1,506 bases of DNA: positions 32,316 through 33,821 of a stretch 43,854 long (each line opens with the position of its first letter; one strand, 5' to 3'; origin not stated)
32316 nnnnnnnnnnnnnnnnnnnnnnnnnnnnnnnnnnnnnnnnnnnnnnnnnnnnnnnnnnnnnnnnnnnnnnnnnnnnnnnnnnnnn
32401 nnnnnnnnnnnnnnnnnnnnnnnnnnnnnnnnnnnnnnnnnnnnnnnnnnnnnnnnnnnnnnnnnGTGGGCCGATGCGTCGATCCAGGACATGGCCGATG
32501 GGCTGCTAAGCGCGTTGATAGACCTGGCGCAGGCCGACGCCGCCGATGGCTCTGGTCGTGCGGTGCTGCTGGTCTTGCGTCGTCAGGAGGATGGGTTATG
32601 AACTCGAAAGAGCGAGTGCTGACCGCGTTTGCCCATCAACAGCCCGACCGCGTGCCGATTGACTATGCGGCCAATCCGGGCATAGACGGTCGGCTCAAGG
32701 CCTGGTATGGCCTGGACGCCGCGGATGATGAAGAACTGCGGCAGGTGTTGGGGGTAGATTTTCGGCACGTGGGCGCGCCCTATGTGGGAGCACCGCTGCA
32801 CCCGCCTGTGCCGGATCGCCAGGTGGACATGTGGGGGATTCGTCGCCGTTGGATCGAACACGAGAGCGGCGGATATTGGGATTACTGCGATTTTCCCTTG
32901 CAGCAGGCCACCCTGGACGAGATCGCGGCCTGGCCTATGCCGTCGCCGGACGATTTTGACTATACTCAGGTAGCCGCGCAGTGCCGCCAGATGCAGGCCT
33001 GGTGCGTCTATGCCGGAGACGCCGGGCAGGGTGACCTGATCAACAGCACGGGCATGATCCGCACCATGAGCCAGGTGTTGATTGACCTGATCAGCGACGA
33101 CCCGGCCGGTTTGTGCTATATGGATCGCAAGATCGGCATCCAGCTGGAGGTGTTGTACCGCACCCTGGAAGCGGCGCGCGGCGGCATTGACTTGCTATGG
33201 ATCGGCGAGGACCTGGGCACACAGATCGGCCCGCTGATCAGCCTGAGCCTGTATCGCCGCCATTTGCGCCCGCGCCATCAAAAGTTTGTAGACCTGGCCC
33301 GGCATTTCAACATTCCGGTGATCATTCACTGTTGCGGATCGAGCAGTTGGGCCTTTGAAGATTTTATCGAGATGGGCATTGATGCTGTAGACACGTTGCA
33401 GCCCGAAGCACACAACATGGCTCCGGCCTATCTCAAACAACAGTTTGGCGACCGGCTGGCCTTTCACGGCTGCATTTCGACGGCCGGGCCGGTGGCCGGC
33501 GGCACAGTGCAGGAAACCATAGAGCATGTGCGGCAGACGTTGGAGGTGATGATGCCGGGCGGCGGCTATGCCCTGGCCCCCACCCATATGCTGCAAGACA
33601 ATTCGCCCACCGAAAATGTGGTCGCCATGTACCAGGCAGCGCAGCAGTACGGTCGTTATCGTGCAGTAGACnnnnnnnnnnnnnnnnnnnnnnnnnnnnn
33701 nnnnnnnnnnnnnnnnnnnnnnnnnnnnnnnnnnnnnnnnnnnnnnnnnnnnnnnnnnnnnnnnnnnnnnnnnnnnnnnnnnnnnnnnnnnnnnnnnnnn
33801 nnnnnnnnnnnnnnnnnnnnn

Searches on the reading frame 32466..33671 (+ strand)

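Call 63: search_protein_families(library=pfam, proteins=[window:32466-33671:+], max_evalue=0.00001)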
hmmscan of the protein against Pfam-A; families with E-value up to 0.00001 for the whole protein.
window:32466-33671:+ (402 aa): 1 family
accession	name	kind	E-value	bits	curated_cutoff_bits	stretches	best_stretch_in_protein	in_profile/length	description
PF01208.23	URO-D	-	4.7e-12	46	23.9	1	255-395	209-346/346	Uroporphyrinogen decarboxylase (URO-D)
